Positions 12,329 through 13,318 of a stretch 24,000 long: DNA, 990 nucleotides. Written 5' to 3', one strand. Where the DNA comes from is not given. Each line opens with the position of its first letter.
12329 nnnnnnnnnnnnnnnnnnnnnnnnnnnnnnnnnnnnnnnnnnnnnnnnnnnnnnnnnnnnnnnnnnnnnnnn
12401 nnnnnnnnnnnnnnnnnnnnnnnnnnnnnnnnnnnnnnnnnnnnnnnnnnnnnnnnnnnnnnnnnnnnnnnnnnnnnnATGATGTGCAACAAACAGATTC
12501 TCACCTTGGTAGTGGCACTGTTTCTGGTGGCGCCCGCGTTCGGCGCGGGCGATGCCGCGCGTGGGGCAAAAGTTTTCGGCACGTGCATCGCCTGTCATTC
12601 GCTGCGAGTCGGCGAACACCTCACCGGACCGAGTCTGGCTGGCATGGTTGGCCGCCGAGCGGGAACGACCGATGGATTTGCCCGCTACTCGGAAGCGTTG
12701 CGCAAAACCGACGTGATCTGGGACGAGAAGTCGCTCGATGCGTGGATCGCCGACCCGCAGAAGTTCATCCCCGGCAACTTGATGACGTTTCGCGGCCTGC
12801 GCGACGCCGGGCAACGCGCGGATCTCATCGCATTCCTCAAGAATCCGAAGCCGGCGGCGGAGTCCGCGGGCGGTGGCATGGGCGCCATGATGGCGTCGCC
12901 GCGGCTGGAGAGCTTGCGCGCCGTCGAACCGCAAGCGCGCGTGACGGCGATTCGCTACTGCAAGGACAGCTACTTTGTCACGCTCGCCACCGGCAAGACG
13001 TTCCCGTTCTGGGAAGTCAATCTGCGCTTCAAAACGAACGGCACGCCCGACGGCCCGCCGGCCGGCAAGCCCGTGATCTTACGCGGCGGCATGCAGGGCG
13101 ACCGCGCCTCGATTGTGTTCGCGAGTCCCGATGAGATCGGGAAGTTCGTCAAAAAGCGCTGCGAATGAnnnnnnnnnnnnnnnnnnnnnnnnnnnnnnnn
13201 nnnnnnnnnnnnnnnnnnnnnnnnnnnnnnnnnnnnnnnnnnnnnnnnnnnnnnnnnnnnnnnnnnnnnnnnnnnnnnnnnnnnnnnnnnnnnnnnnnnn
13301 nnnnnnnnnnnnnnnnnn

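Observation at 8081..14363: Ten-gene translationally coupled periplasmic copper / thiol-redox operon of unrecognised composition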

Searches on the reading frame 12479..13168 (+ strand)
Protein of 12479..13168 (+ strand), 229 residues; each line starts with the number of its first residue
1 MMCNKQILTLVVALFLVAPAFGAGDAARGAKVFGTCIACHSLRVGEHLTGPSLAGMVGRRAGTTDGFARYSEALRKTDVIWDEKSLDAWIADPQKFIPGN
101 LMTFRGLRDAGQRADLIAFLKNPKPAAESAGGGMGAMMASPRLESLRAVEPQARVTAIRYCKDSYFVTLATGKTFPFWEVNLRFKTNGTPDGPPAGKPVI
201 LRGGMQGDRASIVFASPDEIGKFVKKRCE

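Call 4: search_protein_families(library=pfam, proteins=[window:12479-13168:+], max_evalue=0.01)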
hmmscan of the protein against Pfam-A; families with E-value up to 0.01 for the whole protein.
window:12479-13168:+ (229 aa): 1 family
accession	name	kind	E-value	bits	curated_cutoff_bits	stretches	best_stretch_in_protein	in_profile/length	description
PF00034.26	Cytochrom_C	-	3.6e-08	35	21.3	1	26-122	1-88/90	Cytochrome c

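Call 6: search_protein_families(library=ncbifam, proteins=[window:12479-13168:+], max_evalue=0.01)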
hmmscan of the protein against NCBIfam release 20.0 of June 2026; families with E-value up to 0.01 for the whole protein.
window:12479-13168:+ (229 aa): 3 families
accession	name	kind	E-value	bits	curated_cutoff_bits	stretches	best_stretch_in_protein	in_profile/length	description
NF043008.1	Cyt550_Brdyrhiz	equivalog_domain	3.6e-19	69.2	240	1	9-120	7-121/131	cytochrome c-550 CycA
TIGR04485.1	thiosulf_SoxX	equivalog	0.00014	22.5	61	1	34-120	3-75/78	sulfur oxidation c-type cytochrome SoxX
TIGR02603.1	CxxCH_TIGR02603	domain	0.0006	19.8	68.15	1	24-58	1-36/134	putative heme-binding domain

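Call 40: search_solved_structures(query=window:12479-13168:+, max_evalue=1)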
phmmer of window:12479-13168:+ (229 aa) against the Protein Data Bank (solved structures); distinct sequences matched with E-value up to 1: 109 (the best 60 are shown).
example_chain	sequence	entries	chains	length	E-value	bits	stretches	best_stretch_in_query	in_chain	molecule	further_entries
1crg_A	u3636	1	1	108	1e-22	83.8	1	21-122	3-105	CYTOCHROME C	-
1crh_A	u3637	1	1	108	1.1e-22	83.7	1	21-122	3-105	CYTOCHROME C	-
1cri_A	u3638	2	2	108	1.4e-22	83.4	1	21-122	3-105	CYTOCHROME C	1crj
1irw_A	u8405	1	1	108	2.2e-22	82.7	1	21-122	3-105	CYTOCHROME C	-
1qn2_A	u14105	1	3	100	2.8e-22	82.4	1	24-122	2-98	CYTOCHROME CH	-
1u74_B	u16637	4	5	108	4.4e-22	81.7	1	21-122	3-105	Cytochrome c iso-1 | YEAST ISO-1-FERROCYTOCHROME C | CYTOCHROME C, ISO-1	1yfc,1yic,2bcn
5kpf_A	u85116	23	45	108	4.6e-22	81.7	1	21-122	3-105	Cytochrome c iso-1 | Cyc1p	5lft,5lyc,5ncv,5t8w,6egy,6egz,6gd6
1nmi_A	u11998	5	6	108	4.8e-22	81.6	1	21-122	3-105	Cytochrome c, iso-1 | Cytochrome c iso-1 | CYTOCHROME C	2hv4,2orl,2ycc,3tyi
4n0k_A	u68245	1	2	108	4.8e-22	81.6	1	21-122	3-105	Cytochrome c iso-1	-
7mri_A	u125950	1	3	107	5.3e-22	81.5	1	21-122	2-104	Cytochrome c isoform 1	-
1kyo_W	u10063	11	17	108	5.3e-22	81.5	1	21-122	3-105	CYTOCHROME C, ISO-1 | CYTOCHROME C | Cytochrome c iso-1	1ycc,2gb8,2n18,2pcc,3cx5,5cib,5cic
4ye1_A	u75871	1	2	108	5.4e-22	81.5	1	21-122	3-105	Cytochrome c iso-1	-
6s8y_A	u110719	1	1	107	5.8e-22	81.4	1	21-122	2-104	Cytochrome c iso-1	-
1cig_A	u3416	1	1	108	6.4e-22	81.2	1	21-122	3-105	CYTOCHROME C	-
1s6v_B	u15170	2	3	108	6.4e-22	81.2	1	21-122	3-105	Cytochrome c, iso-1 | Cytochrome c iso-1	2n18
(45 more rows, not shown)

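Call 42: find_homologous_proteins(query=window:12479-13168:+)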
Query window:12479-13168:+ (229 aa): 2938 proteins with E <= 0.001 among 4946 candidates; the best 120 are listed.
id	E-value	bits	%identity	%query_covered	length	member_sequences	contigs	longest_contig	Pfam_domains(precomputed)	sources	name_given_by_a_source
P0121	3.2e-150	516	100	100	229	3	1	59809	PF00034.27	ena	-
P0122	2.0e-125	435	85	98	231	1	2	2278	PF00034.27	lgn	-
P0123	2.5e-121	421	80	100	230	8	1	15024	PF00034.27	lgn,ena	-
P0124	3.2e-121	421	83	96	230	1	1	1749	PF00034.27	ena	-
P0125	3.5e-119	414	81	100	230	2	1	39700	PF00034.27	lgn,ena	-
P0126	1.6e-116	406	81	90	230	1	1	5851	PF00034.27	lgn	-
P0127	5.8e-115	400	78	100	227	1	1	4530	PF00034.27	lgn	-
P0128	3.5e-113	395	76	99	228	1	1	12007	PF00034.27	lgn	-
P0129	3.7e-113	394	76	100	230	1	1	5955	PF00034.27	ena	-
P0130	4.2e-113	394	80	96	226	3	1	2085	PF00034.27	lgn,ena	-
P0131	1.1e-106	373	76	96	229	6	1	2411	PF00034.27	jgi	jgi:cytochrome c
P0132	9.5e-106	370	73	100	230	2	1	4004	PF00034.27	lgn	-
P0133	2.4e-105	369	72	100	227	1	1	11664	PF00034.27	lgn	-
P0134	1.2e-104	367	73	97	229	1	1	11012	PF00034.27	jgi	jgi:cytochrome c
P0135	4.7e-104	365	72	98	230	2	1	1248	PF00034.27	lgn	-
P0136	8.5e-104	364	72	100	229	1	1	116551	PF00034.27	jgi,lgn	jgi:cytochrome c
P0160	6.6e-75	269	55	99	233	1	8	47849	PF00034.27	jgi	jgi:cytochrome c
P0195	1.2e-71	259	53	87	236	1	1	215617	-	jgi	jgi:cytochrome c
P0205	4.2e-71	257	55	90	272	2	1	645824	PF00034.27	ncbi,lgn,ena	-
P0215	8.4e-71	256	52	95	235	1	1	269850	PF00034.27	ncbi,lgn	-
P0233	2.0e-70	255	53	98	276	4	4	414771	PF00034.27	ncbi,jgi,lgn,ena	jgi:cytochrome c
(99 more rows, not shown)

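Call 43: find_encoding_contigs(protein=P0136, flank=8000, max_places=1)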
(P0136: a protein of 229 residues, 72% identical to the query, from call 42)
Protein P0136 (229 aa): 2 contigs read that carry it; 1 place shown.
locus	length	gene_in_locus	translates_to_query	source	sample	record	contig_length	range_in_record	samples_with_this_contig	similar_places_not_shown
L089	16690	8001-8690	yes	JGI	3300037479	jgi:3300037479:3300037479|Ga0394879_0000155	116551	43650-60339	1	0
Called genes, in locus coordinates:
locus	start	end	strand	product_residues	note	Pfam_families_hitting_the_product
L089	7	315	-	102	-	PF06865:Ppnp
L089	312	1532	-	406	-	PF00764:Arginosuc_synth, PF20979:Arginosuc_syn_C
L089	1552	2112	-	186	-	-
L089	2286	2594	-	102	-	-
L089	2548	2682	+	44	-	-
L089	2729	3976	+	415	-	PF02321:OEP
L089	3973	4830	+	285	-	PF19335:HMBD (weak), PF25954:Beta-barrel_RND_2 (weak), PF25975:CzcB_C (weak), PF25989:YknX_C (weak)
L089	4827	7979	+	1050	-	PF00873:ACR_tran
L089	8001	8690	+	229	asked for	PF00034:Cytochrom_C (weak)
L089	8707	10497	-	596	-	PF00364:Biotin_lipoyl, PF25984:BSH_YknX (faint), PF01134:GIDA (weak), PF07992:Pyr_redox_2, PF12831:FAD_oxidored, PF13738:Pyr_redox_3 (faint), PF00070:Pyr_redox, PF02852:Pyr_redox_dim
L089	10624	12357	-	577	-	PF00364:Biotin_lipoyl, PF01597:GCV_H (faint), PF05896:NQRA_N (faint), PF07831:PYNP_C (faint), PF00364:Biotin_lipoyl, PF25917:BSH_RND (weak), PF02817:E3_binding, PF00198:2-oxoacid_dh, +4 more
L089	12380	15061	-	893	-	PF28598:PDH_E1_N, PF00456:Transketolase_N, PF17831:PDH_E1_M, PF22613:Transketolase_C_1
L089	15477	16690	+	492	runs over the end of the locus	PF00883:Peptidase_M17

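Call 44: find_encoding_contigs(protein=P0205, flank=8000, max_places=1)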
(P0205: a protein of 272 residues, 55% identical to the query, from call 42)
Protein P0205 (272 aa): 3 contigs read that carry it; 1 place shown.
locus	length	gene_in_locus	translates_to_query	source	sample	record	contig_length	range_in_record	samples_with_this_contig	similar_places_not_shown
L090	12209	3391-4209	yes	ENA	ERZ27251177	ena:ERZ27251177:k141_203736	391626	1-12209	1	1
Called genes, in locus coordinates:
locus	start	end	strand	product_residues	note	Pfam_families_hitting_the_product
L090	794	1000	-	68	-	-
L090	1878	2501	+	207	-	PF00578:AhpC-TSA (weak), PF02630:SCO1-SenC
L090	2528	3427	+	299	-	PF02012:BNR (faint), PF15902:Sortilin-Vps10 (faint)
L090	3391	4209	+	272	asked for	PF00034:Cytochrom_C (faint)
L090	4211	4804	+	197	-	PF00578:AhpC-TSA, PF08534:Redoxin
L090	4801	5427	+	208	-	PF08534:Redoxin, PF00578:AhpC-TSA, PF00085:Thioredoxin (weak), PF13098:Thioredoxin_2, PF13905:Thioredoxin_8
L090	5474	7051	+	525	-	PF07732:Cu-oxidase_3, PF07731:Cu-oxidase_2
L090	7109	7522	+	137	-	-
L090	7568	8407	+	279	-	PF13462:Thioredoxin_4, PF01323:DSBA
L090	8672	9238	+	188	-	PF02683:DsbD_TM, PF13386:DsbD_2 (weak)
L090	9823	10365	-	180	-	PF00403:HMA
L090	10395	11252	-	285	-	-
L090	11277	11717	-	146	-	-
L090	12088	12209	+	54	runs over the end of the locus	-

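Call 45: find_encoding_contigs(protein=P0233, flank=8000, max_places=2)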
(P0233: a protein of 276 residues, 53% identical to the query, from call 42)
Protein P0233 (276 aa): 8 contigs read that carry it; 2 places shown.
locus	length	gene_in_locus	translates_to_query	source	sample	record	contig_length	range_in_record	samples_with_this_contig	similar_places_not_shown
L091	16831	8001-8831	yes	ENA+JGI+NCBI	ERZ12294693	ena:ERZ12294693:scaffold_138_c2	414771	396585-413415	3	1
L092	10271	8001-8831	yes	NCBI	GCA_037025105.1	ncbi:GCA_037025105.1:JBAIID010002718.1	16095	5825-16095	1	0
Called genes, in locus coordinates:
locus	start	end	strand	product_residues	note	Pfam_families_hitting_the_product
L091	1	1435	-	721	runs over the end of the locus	PF00403:HMA, PF00122:E1-E2_ATPase, PF00702:Hydrolase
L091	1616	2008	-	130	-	-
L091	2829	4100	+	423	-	PF07732:Cu-oxidase_3, PF00394:Cu-oxidase, PF07731:Cu-oxidase_2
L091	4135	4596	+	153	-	PF04214:DUF411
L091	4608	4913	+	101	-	-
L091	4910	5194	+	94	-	-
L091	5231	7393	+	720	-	PF11412:DsbD_N, PF28432:DUF8393, PF02683:DsbD_TM, PF13899:Thioredoxin_7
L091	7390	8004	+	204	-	PF13489:Methyltransf_23, PF01209:Ubie_methyltran, PF13847:Methyltransf_31 (weak), PF08241:Methyltransf_11, PF08242:Methyltransf_12 (weak), PF13649:Methyltransf_25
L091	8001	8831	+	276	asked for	PF00034:Cytochrom_C (faint)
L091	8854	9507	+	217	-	PF13098:Thioredoxin_2 (faint), PF08534:Redoxin, PF00578:AhpC-TSA, PF00085:Thioredoxin (faint), PF13905:Thioredoxin_8 (weak)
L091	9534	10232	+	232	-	PF00578:AhpC-TSA (faint), PF02630:SCO1-SenC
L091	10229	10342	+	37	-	-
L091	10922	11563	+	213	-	PF01872:RibD_C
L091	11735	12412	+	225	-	PF01126:Heme_oxygenase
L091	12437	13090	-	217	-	PF02830:V4R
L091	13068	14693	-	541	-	PF02310:B12-binding, PF04055:Radical_SAM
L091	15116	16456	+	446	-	PF00989:PAS (faint), PF08448:PAS_4 (faint), PF13188:PAS_8 (weak), PF02954:HTH_8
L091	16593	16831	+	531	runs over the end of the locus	?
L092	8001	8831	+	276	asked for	PF00034:Cytochrom_C (faint)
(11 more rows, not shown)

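Call 56: find_encoding_contigs(protein=P0195, flank=8000, max_places=1)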
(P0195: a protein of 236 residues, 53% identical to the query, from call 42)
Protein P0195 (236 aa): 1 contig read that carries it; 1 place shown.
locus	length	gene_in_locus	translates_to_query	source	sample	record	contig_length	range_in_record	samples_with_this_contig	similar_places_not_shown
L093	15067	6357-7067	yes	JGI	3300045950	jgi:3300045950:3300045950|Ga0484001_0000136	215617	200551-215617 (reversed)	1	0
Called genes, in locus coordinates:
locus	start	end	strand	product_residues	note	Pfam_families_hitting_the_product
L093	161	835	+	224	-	PF12844:HTH_19 (weak), PF13560:HTH_31, PF01381:HTH_3 (weak), PF00717:Peptidase_S24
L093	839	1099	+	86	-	-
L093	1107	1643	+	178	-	PF00565:SNase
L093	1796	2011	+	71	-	-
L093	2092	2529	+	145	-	PF11149:DUF2924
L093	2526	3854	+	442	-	PF00239:Resolvase, PF07508:Recombinase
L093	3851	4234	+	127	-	-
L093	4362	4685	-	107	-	-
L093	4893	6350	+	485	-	PF07732:Cu-oxidase_3, PF00394:Cu-oxidase, PF07731:Cu-oxidase_2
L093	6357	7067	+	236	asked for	-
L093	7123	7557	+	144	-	PF04214:DUF411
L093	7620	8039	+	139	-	PF00034:Cytochrom_C, PF13442:Cytochrome_CBB3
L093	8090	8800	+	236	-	PF00578:AhpC-TSA, PF08534:Redoxin, PF02630:SCO1-SenC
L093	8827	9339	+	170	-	-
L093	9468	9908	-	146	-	PF00376:MerR, PF13411:MerR_1, PF09278:MerR-DNA-bind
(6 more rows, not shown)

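Call 57: find_encoding_contigs(protein=P0215, flank=8000, max_places=1)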
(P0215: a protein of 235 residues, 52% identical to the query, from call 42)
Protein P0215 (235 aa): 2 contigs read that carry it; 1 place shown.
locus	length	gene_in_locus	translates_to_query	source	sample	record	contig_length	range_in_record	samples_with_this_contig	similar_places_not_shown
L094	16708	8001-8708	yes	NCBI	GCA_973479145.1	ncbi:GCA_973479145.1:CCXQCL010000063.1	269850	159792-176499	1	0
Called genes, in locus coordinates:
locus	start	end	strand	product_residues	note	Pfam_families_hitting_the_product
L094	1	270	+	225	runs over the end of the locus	PF03243:MerB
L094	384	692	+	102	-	-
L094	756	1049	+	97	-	PF07045:DUF1330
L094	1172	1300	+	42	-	-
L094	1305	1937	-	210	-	PF02525:Flavodoxin_2, PF03358:FMN_red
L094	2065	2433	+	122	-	PF01638:HxlR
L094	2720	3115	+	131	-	PF02411:MerT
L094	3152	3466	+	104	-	PF00403:HMA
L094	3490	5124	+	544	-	PF00403:HMA, PF01134:GIDA (weak), PF03486:HI0933_like (faint), PF07992:Pyr_redox_2, PF12831:FAD_oxidored (weak), PF13738:Pyr_redox_3 (weak), PF00070:Pyr_redox, PF02852:Pyr_redox_dim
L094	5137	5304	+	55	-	-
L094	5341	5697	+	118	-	PF03203:MerC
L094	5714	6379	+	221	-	PF03243:MerB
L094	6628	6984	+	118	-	-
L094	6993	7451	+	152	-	PF00376:MerR, PF13411:MerR_1, PF09278:MerR-DNA-bind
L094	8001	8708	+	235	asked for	PF00034:Cytochrom_C (faint)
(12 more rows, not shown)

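Call 58: find_encoding_contigs(protein=P0160, flank=8000, max_places=1)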
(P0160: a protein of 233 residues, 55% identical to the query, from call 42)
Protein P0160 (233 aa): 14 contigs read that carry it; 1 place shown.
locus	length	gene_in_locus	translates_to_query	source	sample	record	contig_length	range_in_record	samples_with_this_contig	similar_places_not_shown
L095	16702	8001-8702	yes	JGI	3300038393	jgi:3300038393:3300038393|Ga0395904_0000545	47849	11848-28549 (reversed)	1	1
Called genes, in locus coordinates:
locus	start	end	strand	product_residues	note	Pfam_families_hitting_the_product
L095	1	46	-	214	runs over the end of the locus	-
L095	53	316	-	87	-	-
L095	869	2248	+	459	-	PF16701:Ad_Cy_reg (weak)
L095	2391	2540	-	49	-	-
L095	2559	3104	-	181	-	-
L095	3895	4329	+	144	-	-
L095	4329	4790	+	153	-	-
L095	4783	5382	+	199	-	PF15902:Sortilin-Vps10 (weak)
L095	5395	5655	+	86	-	PF15902:Sortilin-Vps10 (weak)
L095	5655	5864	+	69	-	-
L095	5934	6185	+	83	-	-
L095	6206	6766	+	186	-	PF00578:AhpC-TSA, PF08534:Redoxin, PF00085:Thioredoxin, PF13098:Thioredoxin_2 (weak), PF13905:Thioredoxin_8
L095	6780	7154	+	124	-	PF13798:PCYCGC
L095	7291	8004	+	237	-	PF00578:AhpC-TSA (weak), PF02630:SCO1-SenC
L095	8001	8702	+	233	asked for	PF00034:Cytochrom_C (faint)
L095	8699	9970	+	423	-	PF07731:Cu-oxidase_2 (weak), PF07732:Cu-oxidase_3, PF00394:Cu-oxidase, PF07731:Cu-oxidase_2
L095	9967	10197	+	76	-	PF07731:Cu-oxidase_2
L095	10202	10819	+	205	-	PF01209:Ubie_methyltran, PF13489:Methyltransf_23, PF13847:Methyltransf_31 (weak), PF08241:Methyltransf_11, PF08242:Methyltransf_12, PF13649:Methyltransf_25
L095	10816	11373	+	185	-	PF00578:AhpC-TSA, PF08534:Redoxin, PF00085:Thioredoxin (weak), PF13098:Thioredoxin_2 (weak), PF13905:Thioredoxin_8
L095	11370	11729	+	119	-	-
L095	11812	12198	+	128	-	PF00543:P-II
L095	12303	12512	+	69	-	PF09851:SHOCT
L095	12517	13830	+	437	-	PF03773:ArsP_1, PF04945:YHS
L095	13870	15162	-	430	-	PF25973:BSH_CzcB, PF25919:BSH_CusB (weak), PF25954:Beta-barrel_RND_2, PF25967:RND-MFP_C (weak), PF25975:CzcB_C, PF25989:YknX_C (weak)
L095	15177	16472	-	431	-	PF02321:OEP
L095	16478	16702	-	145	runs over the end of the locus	PF13115:YtkA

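Call 62: predict_structure(alignment_id=A2)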
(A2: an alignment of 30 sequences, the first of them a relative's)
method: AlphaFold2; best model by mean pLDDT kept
length: 229 residues; sequences in the alignment: 30
mean_pLDDT: 73.4   pTM: 0.54
mean pLDDT of the five models: 73.4, 72.7, 67.2, 56.9, 55.7
residues with pLDDT >= 90: 37; 70-90: 113; 50-70: 42; < 50: 37
segments of 3 or more residues with pLDDT < 50: 1-11, 14-20, 127-142
pLDDT, mean of each block of 10 residues (from residue 1): 44 48 73 59 63 75 70 86 88 88 79 84 53 33 67 91 92 90 82 89 70 83 82
secondary structure, 60 per line:
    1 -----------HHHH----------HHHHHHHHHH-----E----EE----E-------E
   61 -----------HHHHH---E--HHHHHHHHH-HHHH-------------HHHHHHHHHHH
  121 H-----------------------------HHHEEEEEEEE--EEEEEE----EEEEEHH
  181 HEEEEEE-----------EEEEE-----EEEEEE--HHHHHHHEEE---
elements in order: H12-15 H26-35 H72-76 H83-91 H93-96 H110-121 E154-161 E164-169 E174-178 E182-187 E199-203 E209-214 H217-223 E224-226

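Call 65: find_related_loci(query=A2, collection=metagenome_contigs, flank=10000)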
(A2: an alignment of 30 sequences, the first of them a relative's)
Query A2 (229 aa) in metagenome_contigs; peptide patterns used: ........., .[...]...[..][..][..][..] (x = any residue, [..] = any of these).
600 stretches matched a pattern (row limit reached: there are more); 569 encode a relative of the query (tblastn E <= 1e-3); the best 80 are kept; 80 distinct loci.
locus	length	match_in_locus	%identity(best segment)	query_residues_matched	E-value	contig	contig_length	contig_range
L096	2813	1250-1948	57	2-229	2e-82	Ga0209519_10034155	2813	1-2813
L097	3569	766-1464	57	2-229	7e-81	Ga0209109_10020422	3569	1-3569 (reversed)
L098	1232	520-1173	51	5-228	5e-82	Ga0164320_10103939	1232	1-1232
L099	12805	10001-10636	55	17-228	1e-75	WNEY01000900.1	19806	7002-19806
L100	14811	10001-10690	53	5-228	1e-75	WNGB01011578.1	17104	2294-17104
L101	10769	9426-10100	52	11-228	1e-75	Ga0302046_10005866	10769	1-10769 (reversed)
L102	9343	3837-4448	55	24-228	1e-75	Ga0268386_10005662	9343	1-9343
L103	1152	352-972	57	24-228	2e-80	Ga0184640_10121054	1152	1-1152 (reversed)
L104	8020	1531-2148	56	22-228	4e-75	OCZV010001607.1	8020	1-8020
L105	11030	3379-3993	54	24-228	2e-74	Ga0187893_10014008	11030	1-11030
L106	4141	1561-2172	58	24-228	3e-73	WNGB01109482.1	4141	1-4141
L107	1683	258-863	59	24-228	8e-77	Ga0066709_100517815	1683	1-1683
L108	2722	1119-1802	50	7-228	2e-74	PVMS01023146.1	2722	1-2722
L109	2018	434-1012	57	28-228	2e-75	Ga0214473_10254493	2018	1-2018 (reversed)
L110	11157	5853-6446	54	24-228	2e-72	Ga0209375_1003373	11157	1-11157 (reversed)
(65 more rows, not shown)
